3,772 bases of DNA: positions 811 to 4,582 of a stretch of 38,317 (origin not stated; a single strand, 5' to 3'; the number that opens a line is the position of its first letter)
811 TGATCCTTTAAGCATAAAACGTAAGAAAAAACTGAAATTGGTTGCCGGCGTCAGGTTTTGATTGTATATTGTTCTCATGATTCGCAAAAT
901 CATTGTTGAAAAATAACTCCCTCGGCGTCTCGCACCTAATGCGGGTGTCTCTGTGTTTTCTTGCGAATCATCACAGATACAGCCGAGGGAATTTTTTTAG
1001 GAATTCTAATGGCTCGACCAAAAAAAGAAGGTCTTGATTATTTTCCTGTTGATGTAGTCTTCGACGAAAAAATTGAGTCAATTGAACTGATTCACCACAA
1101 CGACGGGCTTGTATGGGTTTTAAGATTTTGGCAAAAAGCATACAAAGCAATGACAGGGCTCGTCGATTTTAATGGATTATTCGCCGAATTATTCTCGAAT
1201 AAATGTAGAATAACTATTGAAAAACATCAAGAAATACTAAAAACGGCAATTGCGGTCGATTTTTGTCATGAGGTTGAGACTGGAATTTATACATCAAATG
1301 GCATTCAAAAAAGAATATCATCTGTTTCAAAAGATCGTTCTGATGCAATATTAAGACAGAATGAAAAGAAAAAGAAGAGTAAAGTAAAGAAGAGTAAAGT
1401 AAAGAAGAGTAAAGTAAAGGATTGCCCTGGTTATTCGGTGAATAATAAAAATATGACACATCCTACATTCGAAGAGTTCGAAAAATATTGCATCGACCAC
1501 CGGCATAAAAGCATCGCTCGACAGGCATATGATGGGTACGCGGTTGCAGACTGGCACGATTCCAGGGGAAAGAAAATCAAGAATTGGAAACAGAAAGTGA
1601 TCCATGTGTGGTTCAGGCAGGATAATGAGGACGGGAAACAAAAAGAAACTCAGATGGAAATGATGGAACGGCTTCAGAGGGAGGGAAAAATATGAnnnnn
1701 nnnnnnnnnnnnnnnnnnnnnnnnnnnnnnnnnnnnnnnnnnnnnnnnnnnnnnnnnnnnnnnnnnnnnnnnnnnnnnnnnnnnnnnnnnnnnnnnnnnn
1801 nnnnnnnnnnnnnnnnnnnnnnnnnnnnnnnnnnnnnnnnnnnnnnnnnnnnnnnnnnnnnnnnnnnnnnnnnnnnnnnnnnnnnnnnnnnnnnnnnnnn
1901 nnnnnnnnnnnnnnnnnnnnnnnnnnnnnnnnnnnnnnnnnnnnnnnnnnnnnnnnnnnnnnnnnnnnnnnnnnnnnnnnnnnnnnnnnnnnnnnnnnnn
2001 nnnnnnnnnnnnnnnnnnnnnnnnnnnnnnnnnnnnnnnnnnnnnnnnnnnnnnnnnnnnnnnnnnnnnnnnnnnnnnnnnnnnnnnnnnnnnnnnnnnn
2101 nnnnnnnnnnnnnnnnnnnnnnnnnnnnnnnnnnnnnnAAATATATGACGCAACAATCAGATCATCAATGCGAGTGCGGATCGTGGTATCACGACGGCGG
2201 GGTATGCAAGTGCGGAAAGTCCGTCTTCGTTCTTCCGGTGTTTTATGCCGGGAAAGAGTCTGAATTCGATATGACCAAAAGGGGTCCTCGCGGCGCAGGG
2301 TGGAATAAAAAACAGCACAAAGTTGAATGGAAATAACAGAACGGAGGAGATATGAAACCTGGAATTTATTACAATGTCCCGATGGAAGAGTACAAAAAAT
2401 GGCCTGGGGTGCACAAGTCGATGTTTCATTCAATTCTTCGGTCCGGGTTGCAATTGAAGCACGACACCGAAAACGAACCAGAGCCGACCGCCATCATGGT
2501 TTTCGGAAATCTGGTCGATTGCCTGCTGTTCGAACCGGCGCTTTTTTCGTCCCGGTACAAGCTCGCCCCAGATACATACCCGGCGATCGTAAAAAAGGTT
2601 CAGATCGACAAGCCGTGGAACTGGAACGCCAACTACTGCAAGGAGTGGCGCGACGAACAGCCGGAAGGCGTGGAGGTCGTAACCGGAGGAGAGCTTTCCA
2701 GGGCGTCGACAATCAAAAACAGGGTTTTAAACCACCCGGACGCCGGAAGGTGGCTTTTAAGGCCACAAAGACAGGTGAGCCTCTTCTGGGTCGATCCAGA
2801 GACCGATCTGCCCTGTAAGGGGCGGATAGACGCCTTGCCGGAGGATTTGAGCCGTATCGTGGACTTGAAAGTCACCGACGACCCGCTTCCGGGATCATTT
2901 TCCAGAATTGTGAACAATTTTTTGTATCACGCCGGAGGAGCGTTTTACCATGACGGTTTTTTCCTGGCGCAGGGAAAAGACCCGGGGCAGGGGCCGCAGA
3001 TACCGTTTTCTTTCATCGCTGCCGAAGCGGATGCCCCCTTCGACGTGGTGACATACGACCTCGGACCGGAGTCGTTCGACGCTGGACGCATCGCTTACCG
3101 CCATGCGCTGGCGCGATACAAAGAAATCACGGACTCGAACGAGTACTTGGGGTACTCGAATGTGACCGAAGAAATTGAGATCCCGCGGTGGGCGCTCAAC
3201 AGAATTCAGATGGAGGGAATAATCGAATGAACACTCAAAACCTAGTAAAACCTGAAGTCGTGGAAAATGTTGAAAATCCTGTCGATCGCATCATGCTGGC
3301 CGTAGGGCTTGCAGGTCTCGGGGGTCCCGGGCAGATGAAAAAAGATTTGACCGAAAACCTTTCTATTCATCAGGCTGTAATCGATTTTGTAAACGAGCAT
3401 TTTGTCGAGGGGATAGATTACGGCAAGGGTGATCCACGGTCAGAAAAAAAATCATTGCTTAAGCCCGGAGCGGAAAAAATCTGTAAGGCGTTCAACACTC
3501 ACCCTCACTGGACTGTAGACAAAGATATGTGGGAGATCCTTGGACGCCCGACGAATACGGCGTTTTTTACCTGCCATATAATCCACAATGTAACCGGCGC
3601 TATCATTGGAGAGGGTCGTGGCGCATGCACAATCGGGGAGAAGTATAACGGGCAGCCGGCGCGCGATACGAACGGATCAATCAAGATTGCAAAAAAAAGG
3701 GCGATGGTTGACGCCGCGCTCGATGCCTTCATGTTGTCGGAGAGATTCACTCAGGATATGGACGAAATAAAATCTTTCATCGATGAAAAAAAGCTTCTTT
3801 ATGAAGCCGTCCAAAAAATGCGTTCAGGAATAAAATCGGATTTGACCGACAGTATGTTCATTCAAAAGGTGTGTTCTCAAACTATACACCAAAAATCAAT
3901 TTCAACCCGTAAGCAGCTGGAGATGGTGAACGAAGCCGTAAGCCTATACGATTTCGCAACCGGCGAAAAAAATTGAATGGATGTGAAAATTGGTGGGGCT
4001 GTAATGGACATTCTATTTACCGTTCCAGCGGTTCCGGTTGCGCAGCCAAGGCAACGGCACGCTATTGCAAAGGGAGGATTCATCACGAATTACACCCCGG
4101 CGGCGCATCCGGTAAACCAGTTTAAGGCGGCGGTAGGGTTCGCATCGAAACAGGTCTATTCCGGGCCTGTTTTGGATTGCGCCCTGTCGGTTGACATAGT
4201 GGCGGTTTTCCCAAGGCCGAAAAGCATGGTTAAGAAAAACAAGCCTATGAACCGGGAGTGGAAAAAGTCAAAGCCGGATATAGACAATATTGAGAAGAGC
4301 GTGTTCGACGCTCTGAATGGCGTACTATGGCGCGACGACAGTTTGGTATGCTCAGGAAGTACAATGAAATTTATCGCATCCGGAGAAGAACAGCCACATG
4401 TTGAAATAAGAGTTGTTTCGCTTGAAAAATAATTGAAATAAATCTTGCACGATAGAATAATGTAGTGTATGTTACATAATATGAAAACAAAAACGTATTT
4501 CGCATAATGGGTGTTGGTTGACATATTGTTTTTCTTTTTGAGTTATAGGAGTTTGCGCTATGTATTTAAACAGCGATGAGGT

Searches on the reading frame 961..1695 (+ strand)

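Call 12: search_protein_families(library=pfam, proteins=[window:961-1695:+], max_evalue=0.01)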
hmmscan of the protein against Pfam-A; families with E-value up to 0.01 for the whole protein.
window:961-1695:+ (244 aa): 1 family
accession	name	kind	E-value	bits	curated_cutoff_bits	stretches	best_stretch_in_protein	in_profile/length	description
PF14297.12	Lin1244_N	-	1.2e-05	26.4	25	1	27-115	1-95/95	Lin1244/Lin1753-like, N-terminal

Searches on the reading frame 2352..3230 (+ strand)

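Call 12: search_protein_families(library=pfam, proteins=[window:2352-3230:+], max_evalue=0.01)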
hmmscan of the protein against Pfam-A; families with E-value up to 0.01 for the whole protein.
window:2352-3230:+ (292 aa): 1 family
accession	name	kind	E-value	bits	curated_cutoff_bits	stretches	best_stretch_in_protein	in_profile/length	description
PF12684.13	DUF3799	-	5.5e-22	79.1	26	1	35-269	15-224/233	PDDEXK-like domain of unknown function (DUF3799)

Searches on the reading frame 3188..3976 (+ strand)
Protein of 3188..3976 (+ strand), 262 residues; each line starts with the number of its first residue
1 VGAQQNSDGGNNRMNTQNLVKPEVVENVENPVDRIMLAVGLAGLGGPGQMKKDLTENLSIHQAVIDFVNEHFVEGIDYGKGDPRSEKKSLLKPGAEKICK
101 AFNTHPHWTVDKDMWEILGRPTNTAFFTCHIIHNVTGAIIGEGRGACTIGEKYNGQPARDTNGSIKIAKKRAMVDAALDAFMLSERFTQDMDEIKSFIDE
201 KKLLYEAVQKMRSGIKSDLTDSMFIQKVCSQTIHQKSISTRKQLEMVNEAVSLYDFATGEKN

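Call 12: search_protein_families(library=pfam, proteins=[window:3188-3976:+], max_evalue=0.01)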
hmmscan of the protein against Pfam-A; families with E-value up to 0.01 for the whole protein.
window:3188-3976:+ (262 aa): 0 families

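Call 46: search_protein_families(library=ncbifam, proteins=[window:3188-3976:+], max_evalue=0.01)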
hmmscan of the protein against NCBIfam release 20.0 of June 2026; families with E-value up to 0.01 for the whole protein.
window:3188-3976:+ (262 aa): 0 families

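Call 73: search_protein_families(library=phrogs, proteins=[window:3188-3976:+], max_evalue=0.001)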
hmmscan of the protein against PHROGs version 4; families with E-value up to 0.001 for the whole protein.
window:3188-3976:+ (262 aa): 1 family
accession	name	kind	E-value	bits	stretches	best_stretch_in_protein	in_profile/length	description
phrog_10048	-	unknown function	1.6e-17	64.7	1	59-203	33-178/273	-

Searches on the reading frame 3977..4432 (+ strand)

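Call 12: search_protein_families(library=pfam, proteins=[window:3977-4432:+], max_evalue=0.01)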
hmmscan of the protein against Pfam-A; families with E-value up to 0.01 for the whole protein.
window:3977-4432:+ (151 aa): 1 family
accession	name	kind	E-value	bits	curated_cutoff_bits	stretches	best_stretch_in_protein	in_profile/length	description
PF05866.16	RusA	-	7.4e-26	91.6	22.8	1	17-146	1-123/124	Endodeoxyribonuclease RusA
